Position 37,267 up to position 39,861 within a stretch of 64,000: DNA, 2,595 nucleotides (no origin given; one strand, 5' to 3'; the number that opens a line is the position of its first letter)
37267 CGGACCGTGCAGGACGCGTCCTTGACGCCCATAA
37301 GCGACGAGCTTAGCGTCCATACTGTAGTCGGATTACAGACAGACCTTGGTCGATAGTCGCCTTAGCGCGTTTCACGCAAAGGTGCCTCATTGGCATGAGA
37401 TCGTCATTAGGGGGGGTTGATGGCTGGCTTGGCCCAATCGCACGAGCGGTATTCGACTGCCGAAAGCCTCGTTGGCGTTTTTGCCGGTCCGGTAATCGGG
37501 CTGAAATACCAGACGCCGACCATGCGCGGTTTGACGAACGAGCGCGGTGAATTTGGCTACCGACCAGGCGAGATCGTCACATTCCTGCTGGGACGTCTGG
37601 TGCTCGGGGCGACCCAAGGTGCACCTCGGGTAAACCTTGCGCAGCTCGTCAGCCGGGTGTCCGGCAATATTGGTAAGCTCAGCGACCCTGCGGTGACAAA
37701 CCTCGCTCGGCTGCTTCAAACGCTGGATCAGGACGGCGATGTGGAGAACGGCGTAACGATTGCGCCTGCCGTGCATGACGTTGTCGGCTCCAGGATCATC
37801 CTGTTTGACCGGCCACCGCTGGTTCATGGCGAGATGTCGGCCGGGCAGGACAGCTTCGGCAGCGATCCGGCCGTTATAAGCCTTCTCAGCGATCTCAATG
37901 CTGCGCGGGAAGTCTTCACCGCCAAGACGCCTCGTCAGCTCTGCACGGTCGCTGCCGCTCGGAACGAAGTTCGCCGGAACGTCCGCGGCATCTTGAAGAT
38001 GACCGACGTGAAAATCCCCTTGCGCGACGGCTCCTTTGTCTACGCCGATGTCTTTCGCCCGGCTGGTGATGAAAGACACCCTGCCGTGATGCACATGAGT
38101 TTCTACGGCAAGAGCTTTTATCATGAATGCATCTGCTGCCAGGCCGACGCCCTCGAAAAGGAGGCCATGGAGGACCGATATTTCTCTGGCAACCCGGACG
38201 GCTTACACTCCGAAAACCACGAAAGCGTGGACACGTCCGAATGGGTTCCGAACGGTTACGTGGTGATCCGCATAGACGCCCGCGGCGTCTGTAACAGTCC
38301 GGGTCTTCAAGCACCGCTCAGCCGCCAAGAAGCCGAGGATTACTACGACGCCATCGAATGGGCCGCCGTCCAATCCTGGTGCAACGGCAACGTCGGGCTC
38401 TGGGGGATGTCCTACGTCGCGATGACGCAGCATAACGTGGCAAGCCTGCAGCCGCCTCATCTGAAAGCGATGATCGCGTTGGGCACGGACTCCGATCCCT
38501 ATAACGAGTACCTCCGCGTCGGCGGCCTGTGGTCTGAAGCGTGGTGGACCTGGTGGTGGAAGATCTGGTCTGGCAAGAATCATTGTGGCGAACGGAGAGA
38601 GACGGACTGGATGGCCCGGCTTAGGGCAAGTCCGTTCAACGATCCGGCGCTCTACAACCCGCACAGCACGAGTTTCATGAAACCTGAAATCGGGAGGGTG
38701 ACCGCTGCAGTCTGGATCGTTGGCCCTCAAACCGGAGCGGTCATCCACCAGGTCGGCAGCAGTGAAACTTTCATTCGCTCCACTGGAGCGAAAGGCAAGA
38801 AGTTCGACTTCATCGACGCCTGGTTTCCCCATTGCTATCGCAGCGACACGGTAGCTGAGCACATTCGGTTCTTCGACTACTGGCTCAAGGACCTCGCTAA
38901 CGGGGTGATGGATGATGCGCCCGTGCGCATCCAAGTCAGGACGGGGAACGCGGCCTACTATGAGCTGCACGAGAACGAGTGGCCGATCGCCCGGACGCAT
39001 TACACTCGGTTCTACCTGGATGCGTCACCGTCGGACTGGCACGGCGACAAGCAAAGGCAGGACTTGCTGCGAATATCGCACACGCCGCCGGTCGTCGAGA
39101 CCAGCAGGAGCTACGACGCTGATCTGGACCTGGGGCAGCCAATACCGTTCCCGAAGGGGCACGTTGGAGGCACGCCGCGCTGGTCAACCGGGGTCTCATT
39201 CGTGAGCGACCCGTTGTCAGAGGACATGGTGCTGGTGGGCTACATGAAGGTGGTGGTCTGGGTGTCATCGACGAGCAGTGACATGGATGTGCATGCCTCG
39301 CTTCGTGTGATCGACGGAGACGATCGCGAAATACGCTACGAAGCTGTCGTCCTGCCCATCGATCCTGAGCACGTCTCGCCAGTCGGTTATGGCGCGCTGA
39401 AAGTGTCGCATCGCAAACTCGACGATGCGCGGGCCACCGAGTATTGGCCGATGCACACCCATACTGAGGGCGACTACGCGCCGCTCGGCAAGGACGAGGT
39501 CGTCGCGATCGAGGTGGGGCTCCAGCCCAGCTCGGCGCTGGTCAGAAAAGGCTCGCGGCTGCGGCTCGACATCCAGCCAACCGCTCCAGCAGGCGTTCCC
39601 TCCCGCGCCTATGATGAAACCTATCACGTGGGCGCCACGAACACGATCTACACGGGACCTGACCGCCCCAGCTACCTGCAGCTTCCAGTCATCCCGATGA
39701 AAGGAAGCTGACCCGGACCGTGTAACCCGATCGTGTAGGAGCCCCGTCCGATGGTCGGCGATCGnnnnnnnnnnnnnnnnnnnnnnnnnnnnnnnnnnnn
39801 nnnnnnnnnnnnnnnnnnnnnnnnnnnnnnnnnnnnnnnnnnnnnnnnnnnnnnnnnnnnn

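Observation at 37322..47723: Self-contained, apparently undescribed catabolic island: TBDR + NTF2-like enzyme + two CocE hydrolases + flavin monooxygenase + tandem VOC protein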

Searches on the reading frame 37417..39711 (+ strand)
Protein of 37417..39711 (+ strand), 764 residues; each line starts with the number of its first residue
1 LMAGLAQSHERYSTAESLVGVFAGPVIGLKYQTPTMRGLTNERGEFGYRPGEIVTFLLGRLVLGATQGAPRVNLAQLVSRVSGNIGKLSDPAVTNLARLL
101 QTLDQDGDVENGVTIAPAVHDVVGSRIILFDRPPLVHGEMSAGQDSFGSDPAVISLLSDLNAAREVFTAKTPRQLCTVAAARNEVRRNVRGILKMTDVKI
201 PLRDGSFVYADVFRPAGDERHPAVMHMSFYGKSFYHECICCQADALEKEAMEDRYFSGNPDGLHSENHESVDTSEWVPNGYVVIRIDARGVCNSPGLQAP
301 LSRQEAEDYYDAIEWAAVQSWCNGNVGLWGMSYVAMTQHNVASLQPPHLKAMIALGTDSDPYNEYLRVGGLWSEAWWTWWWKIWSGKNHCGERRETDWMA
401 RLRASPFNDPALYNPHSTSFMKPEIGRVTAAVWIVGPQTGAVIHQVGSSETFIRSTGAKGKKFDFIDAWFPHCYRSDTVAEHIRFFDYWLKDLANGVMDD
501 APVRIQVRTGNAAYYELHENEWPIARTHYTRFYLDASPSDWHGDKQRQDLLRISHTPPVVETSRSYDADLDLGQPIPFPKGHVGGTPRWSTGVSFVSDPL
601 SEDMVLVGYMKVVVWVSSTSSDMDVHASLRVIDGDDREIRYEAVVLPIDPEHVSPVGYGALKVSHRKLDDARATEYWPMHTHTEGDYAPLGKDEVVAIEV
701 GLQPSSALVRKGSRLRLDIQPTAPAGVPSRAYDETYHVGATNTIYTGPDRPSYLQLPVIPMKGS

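Call 4: search_protein_families(library=pfam, proteins=[window:37417-39711:+], max_evalue=0.01)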
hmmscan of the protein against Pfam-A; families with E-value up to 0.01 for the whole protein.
window:37417-39711:+ (764 aa): 3 families
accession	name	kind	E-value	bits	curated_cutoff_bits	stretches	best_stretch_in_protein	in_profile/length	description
PF02129.25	Peptidase_S15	-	7.8e-35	121.3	23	1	204-397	1-168/262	X-Pro dipeptidyl-peptidase (S15 family)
PF08530.16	PepX_C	-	1.2e-30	107.5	22.5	1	495-755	1-217/217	X-Pro dipeptidyl-peptidase C-terminal non-catalytic domain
PF00561.26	Abhydrolase_1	-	0.00024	21.3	25.8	1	279-372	26-119/245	alpha/beta hydrolase fold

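Call 5: search_protein_families(library=ncbifam, proteins=[window:37417-39711:+], max_evalue=0.01)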
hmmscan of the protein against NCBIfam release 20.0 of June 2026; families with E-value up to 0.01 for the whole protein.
window:37417-39711:+ (764 aa): 7 families
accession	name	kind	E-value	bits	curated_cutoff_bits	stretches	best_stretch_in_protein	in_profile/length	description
TIGR00976.1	CocE_NonD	subfamily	7e-63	213.5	66.3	2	201-383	2-156/550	CocE/NonD family hydrolase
NF003780.0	PRK05371.1-1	subfamily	4.1e-11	42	642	2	208-371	73-243/594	Xaa-Pro dipeptidyl-peptidase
NF003782.0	PRK05371.1-3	subfamily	3.4e-05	22.4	711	1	274-371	196-305/648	Xaa-Pro dipeptidyl-peptidase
NF047920.1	lactonase_UilS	equivalog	0.00093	19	400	1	277-353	49-126/285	UilS family quorum-quenching N-acyl-homoserine lactonase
NF037974.1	SslE_AcfD_Zn_LP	subfamily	0.0011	16.9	800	1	9-69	165-225/1403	SslE/AcfD family lipoprotein zinc metalloprotease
NF003781.0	PRK05371.1-2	equivalog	0.0013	17.1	881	1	318-371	359-411/805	Xaa-Pro dipeptidyl-peptidase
NF037973.1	metallo_SslE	exception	0.0043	14.4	3000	1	18-83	279-345/1519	lipoprotein metalloprotease SslE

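Call 24: search_solved_structures(query=window:37417-39711:+, max_evalue=0.00001)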
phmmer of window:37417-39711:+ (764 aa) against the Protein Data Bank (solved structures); distinct sequences matched with E-value up to 0.00001: 14.
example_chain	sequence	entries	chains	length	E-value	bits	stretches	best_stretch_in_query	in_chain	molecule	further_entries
3ib3_A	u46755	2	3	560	2.2e-51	178.2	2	194-537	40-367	CocE/NonD family hydrolase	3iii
3i2h_A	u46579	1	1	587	4.5e-15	58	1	269-387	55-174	Cocaine esterase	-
3ida_A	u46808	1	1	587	1.8e-14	56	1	269-384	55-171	Cocaine esterase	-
3i2i_A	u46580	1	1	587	2.5e-14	55.6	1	269-380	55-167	Cocaine esterase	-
3i2j_A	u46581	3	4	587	2.7e-14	55.5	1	269-386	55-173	Cocaine esterase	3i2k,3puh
3i2f_A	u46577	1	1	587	3.9e-14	55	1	269-372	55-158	Cocaine esterase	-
3pui_A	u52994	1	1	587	3.9e-14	54.9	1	269-386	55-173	Cocaine esterase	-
3i2g_A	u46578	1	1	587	4e-14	54.9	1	269-371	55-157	Cocaine esterase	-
4p08_A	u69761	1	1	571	6.6e-14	54.2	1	269-372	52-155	Cocaine esterase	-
1ju3_A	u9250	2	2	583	7.7e-14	54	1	269-386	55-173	cocaine esterase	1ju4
1l7r_A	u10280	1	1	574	1.2e-13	53.4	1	269-386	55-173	cocaine esterase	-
1l7q_A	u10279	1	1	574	1.7e-13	52.8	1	269-386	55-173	cocaine esterase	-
9k48_A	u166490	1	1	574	3.8e-13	51.7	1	269-371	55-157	Cocaine esterase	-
7f65_A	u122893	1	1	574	4e-13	51.6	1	269-371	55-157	Cocaine esterase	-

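Call 75: find_homologous_proteins(query=window:37420-39711:+, max_evalue=1e-30)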
Query window:37420-39711:+ (763 aa): 988 proteins with E <= 1e-30 among 8000 candidates; the best 120 are listed.
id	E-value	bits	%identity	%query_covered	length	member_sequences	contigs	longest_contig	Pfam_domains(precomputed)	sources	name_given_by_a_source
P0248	0.0e+0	1800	100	100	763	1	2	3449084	PF02129.25,PF08530.17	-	-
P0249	0.0e+0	1417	78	99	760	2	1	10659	PF02129.25,PF08530.17,PF00561.27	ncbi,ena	-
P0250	0.0e+0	1412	78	99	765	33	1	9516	PF02129.25,PF08530.17,PF00561.27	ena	-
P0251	0.0e+0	1391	77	98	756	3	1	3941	PF02129.25,PF08530.17,PF00561.27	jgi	-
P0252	0.0e+0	1391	77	98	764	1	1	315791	PF02129.25,PF08530.17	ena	-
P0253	0.0e+0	1386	77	98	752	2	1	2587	PF02129.25,PF08530.17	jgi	jgi:uncharacterized protein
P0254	0.0e+0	1383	76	100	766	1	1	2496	PF02129.25,PF08530.17,PF00561.27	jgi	jgi:uncharacterized protein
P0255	0.0e+0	1383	77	98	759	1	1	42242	PF02129.25,PF08530.17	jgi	jgi:predicted acyl esterase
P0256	0.0e+0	1377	76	100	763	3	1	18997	PF02129.25,PF08530.17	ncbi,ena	-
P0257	0.0e+0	1376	77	98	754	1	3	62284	PF02129.25,PF08530.17,PF00561.27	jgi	jgi:predicted acyl esterase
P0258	0.0e+0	1375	75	99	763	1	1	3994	PF02129.25,PF08530.17,PF00561.27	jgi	jgi:predicted acyl esterase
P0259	0.0e+0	1370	75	99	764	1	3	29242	PF02129.25,PF08530.17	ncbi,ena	-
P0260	0.0e+0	1366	77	97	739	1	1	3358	PF02129.25,PF08530.17,PF00561.27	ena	-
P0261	0.0e+0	1365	76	98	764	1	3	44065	PF02129.25,PF08530.17,PF00561.27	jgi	jgi:uncharacterized protein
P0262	0.0e+0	1362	76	98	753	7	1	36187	PF02129.25,PF08530.17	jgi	jgi:uncharacterized protein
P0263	0.0e+0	1362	75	99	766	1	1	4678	PF02129.25,PF08530.17,PF00561.27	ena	-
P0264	0.0e+0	1361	75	100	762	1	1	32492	PF02129.25,PF08530.17,PF00561.27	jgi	jgi:predicted acyl esterase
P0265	0.0e+0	1361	75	99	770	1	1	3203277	PF02129.25,PF08530.17,PF00561.27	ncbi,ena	-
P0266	0.0e+0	1359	75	98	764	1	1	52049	PF02129.25,PF08530.17,PF00561.27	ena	-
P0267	0.0e+0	1357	74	100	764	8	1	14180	PF02129.25,PF08530.17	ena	-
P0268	0.0e+0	1355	74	100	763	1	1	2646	PF02129.25,PF08530.17,PF00561.27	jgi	jgi:uncharacterized protein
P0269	0.0e+0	1352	75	98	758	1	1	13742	PF02129.25,PF08530.17,PF00561.27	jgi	jgi:uncharacterized protein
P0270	0.0e+0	1350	75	98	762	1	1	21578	PF02129.25,PF08530.17,PF00561.27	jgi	-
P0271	0.0e+0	1349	74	100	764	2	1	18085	PF02129.25,PF08530.17,PF00561.27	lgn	-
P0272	0.0e+0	1345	75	98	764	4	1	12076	PF02129.25,PF08530.17,PF00561.27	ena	-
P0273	0.0e+0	1344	75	98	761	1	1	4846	PF02129.25,PF08530.17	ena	-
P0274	0.0e+0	1341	74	99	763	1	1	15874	PF02129.25,PF08530.17,PF00561.27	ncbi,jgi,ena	jgi:predicted acyl esterase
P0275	0.0e+0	1329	74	99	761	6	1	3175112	PF02129.25,PF08530.17,PF00561.27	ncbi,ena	-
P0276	0.0e+0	1328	75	98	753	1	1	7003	PF02129.25,PF08530.17,PF00561.27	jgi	jgi:predicted acyl esterase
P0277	0.0e+0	1325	72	99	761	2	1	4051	PF02129.25,PF08530.17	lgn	-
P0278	0.0e+0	1324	73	99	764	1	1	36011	PF02129.25,PF08530.17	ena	-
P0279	0.0e+0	1320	73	99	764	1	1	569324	PF02129.25,PF08530.17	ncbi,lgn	-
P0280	0.0e+0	1316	73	98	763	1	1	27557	PF02129.25,PF08530.17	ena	-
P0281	0.0e+0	1314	73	98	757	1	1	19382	PF02129.25,PF08530.17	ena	-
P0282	0.0e+0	1309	73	97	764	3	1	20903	PF02129.25,PF08530.17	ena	-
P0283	0.0e+0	1299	73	97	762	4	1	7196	PF02129.25,PF08530.17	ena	-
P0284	0.0e+0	1298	72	98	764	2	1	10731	PF02129.25,PF08530.17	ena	-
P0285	0.0e+0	1282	73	98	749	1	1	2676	PF02129.25,PF08530.17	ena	-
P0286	0.0e+0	1252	70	98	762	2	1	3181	PF02129.25,PF08530.17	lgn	-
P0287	0.0e+0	1249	71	97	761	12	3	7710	PF02129.25,PF08530.17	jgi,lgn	jgi:predicted acyl esterase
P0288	0.0e+0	1247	71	97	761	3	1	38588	PF02129.25,PF08530.17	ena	-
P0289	0.0e+0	1239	70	98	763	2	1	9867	PF02129.25,PF08530.17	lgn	-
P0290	0.0e+0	1232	69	98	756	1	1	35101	PF02129.25,PF08530.17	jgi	jgi:predicted acyl esterase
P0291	0.0e+0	1231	70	97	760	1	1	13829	PF02129.25,PF08530.17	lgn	-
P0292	0.0e+0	1230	68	98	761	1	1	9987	PF02129.25,PF08530.17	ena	-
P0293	0.0e+0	1226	69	98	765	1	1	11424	PF02129.25,PF08530.17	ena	-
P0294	0.0e+0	1225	69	98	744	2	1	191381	PF02129.25,PF08530.17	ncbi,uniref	ncbi:CocE/NonD family hydrolase [Amycolatopsis sp. cmx-8-4]|uniref:CocE/NonD family hydrolase n=1 Ta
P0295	0.0e+0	1223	71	97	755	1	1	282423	PF02129.25,PF08530.17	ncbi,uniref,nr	ncbi:CocE/NonD family hydrolase [Actinomadura opuntiae]|uniref:CocE/NonD family hydrolase n=1 Tax=Ac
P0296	0.0e+0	1223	69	98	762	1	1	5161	PF02129.25,PF08530.17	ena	-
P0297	0.0e+0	1222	69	98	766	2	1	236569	PF02129.25,PF08530.17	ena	-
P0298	0.0e+0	1222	68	97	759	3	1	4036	PF02129.25,PF08530.17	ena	-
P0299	0.0e+0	1220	69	99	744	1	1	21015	PF02129.25,PF08530.17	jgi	jgi:predicted acyl esterase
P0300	0.0e+0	1219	69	97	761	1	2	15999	PF02129.25,PF08530.17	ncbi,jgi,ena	-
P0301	0.0e+0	1218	68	98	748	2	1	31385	PF02129.25,PF08530.17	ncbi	-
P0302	0.0e+0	1217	69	98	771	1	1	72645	PF02129.25,PF08530.17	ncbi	-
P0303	0.0e+0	1215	68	98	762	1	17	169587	PF02129.25,PF08530.17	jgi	jgi:predicted acyl esterase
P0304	0.0e+0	1215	68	98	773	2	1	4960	PF02129.25,PF08530.17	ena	-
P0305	0.0e+0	1215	68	98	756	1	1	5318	PF02129.25,PF08530.17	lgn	-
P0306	0.0e+0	1213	69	98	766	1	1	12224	PF02129.25,PF08530.17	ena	-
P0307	0.0e+0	1213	69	98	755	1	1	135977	PF02129.25,PF08530.17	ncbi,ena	-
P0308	0.0e+0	1210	68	98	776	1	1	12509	PF02129.25,PF08530.17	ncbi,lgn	-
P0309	0.0e+0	1209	67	100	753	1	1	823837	PF02129.25,PF08530.17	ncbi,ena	-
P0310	0.0e+0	1207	68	97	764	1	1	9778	PF02129.25,PF08530.17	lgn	-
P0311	0.0e+0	1205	67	98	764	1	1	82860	PF02129.25,PF08530.17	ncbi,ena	-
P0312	0.0e+0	1204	68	98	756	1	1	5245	PF02129.25,PF08530.17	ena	-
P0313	0.0e+0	1203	67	99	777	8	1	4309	PF02129.25,PF08530.17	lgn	-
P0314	0.0e+0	1198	68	97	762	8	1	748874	PF02129.25,PF08530.17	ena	-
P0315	0.0e+0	1197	67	99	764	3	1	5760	PF02129.25,PF08530.17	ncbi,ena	-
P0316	0.0e+0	1196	67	99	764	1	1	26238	PF02129.25,PF08530.17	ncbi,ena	-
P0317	0.0e+0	1196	68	97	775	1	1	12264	PF02129.25,PF08530.17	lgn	-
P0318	0.0e+0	1195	67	98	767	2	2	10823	PF02129.25,PF08530.17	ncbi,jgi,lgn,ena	-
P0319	0.0e+0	1194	67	98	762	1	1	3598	PF02129.25,PF08530.17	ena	-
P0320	0.0e+0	1193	68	98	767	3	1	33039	PF02129.25,PF08530.17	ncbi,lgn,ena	-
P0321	0.0e+0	1192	67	97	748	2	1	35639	PF02129.25,PF08530.17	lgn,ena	-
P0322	0.0e+0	1191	67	98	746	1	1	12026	PF02129.25,PF08530.17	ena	-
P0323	0.0e+0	1186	67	98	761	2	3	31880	PF02129.25,PF08530.17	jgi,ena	-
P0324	0.0e+0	1185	67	98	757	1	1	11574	PF02129.25,PF08530.17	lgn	-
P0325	0.0e+0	1184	66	97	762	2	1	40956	PF02129.25,PF08530.17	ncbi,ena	-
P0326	0.0e+0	1183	67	97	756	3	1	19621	PF02129.25,PF08530.17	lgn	-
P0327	0.0e+0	1183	68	98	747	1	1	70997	PF02129.25,PF08530.17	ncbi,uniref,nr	ncbi:CocE/NonD family hydrolase [Streptomyces sp. V4-01]|uniref:CocE/NonD family hydrolase n=1 Tax=A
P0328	0.0e+0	1182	68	97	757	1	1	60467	PF02129.25,PF08530.17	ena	-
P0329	0.0e+0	1181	68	98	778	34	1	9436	PF02129.25,PF08530.17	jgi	jgi:uncharacterized protein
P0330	0.0e+0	1181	66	98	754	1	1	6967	PF02129.25,PF08530.17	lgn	-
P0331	0.0e+0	1180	67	98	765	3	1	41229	PF02129.25,PF08530.17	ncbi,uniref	ncbi:CocE/NonD family hydrolase [Sphingomonas sp.]|uniref:CocE/NonD family hydrolase n=1 Tax=Sphingo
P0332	0.0e+0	1180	66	97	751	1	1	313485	PF02129.25,PF08530.17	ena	-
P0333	0.0e+0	1179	67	98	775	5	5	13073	PF02129.25,PF08530.17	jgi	jgi:predicted acyl esterase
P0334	0.0e+0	1178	67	98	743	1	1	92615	PF02129.25,PF08530.17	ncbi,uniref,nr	ncbi:CocE/NonD family hydrolase [Streptomyces montanisoli]|uniref:CocE/NonD family hydrolase n=1 Tax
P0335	0.0e+0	1178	66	98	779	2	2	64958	PF02129.25,PF08530.17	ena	-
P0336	0.0e+0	1177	67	98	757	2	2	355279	PF02129.25,PF08530.17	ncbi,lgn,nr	ncbi:MAG: CocE/NonD family hydrolase [Sinobacteraceae bacterium]|nr:CocE/NonD family hydrolase [Nevs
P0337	0.0e+0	1177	67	98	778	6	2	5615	PF02129.25,PF08530.17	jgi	jgi:hypothetical protein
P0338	0.0e+0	1176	66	99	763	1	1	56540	PF02129.25,PF08530.17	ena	-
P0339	0.0e+0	1175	67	98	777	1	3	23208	PF02129.25,PF08530.17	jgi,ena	-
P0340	0.0e+0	1175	67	96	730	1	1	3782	PF02129.25,PF08530.17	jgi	jgi:hypothetical protein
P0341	0.0e+0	1175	68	97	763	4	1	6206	PF02129.25,PF08530.17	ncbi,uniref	ncbi:CocE/NonD family hydrolase [Streptomyces cinereospinus]|uniref:CocE/NonD family hydrolase n=1 T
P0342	0.0e+0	1174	67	97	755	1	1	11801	PF02129.25,PF08530.17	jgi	jgi:predicted acyl esterase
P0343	0.0e+0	1174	66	98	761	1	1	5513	PF02129.25,PF08530.17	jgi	jgi:predicted acyl esterase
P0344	0.0e+0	1173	67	98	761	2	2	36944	PF02129.25,PF08530.17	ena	-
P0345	0.0e+0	1173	66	98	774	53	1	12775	PF02129.25,PF08530.17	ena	-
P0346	0.0e+0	1173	65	99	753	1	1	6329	PF02129.25,PF08530.17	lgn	-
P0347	0.0e+0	1172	66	99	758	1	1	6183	PF02129.25,PF08530.17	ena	-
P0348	0.0e+0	1171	66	98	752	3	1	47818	PF02129.25,PF08530.17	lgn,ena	-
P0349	0.0e+0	1171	66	98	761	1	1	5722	PF02129.25,PF08530.17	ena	-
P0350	0.0e+0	1170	66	97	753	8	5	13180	PF02129.25,PF08530.17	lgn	-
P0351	0.0e+0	1170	66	98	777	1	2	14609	PF02129.25,PF08530.17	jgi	-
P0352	0.0e+0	1169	66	98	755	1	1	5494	PF02129.25,PF08530.17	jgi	jgi:predicted acyl esterase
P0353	0.0e+0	1169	66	98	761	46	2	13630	PF02129.25,PF08530.17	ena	-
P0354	0.0e+0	1168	65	99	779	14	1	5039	PF02129.25,PF08530.17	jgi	jgi:hypothetical protein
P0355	0.0e+0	1168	66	97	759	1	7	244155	PF02129.25,PF08530.17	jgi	jgi:predicted acyl esterase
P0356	0.0e+0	1167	66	98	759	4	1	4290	PF02129.25,PF08530.17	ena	-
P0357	0.0e+0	1166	66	98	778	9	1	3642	PF02129.25,PF08530.17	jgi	jgi:uncharacterized protein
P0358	0.0e+0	1166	67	98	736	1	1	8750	PF02129.25,PF08530.17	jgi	jgi:hypothetical protein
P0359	0.0e+0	1166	67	98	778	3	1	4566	PF02129.25,PF08530.17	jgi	jgi:predicted acyl esterase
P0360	0.0e+0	1166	66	97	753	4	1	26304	PF02129.25,PF08530.17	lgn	-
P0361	0.0e+0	1166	65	99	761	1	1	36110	PF02129.25,PF08530.17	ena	-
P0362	0.0e+0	1165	67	98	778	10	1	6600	PF02129.25,PF08530.17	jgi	jgi:hypothetical protein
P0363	0.0e+0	1165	66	97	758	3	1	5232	PF02129.25,PF08530.17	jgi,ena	-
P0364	0.0e+0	1164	66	97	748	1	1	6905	PF02129.25,PF08530.17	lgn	-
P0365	0.0e+0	1164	66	98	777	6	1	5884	PF02129.25,PF08530.17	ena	-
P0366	0.0e+0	1164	66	98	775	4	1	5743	PF02129.25,PF08530.17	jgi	jgi:predicted acyl esterase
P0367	0.0e+0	1163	66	98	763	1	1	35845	PF02129.25,PF08530.17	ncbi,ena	-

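Call 76: find_encoding_contigs(protein=P0334, flank=9000, max_places=1)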
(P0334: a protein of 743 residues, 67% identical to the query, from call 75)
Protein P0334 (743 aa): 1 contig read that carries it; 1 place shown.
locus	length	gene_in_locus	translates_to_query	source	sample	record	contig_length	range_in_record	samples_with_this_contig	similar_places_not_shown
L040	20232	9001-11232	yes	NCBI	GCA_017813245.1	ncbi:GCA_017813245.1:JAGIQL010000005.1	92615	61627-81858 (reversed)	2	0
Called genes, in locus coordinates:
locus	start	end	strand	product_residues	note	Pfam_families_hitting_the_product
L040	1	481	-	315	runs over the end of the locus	PF13407:Peripla_BP_4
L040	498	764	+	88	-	-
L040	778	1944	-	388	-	PF01613:Flavin_Reduct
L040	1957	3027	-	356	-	PF02653:BPD_transp_2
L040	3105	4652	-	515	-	PF00005:ABC_tran, PF13304:AAA_21 (faint), PF00005:ABC_tran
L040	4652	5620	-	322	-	PF00532:Peripla_BP_1 (faint), PF13407:Peripla_BP_4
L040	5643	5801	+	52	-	-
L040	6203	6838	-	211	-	PF00392:GntR (weak), PF07729:FCD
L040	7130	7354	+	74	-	-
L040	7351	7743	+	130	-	PF07883:Cupin_2 (weak)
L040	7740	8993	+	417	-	PF02515:CoA_transf_3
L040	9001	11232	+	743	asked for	PF02129:Peptidase_S15, PF08530:PepX_C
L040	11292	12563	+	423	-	PF00441:Acyl-CoA_dh_1 (weak), PF08028:Acyl-CoA_dh_2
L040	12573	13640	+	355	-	PF00107:ADH_zinc_N, PF13602:ADH_zinc_N_2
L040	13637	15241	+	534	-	PF01266:DAO (weak), PF01494:FAD_binding_3, PF07992:Pyr_redox_2 (faint)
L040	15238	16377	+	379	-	PF12006:DUF3500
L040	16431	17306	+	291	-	PF01557:FAA_hydrolase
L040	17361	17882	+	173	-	PF13577:SnoaL_4, PF12680:SnoaL_2 (weak)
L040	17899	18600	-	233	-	-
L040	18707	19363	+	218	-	PF00440:TetR_N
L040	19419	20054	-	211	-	PF00440:TetR_N, PF17920:TetR_C_16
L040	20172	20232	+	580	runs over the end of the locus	PF02129:Peptidase_S15, PF08530:PepX_C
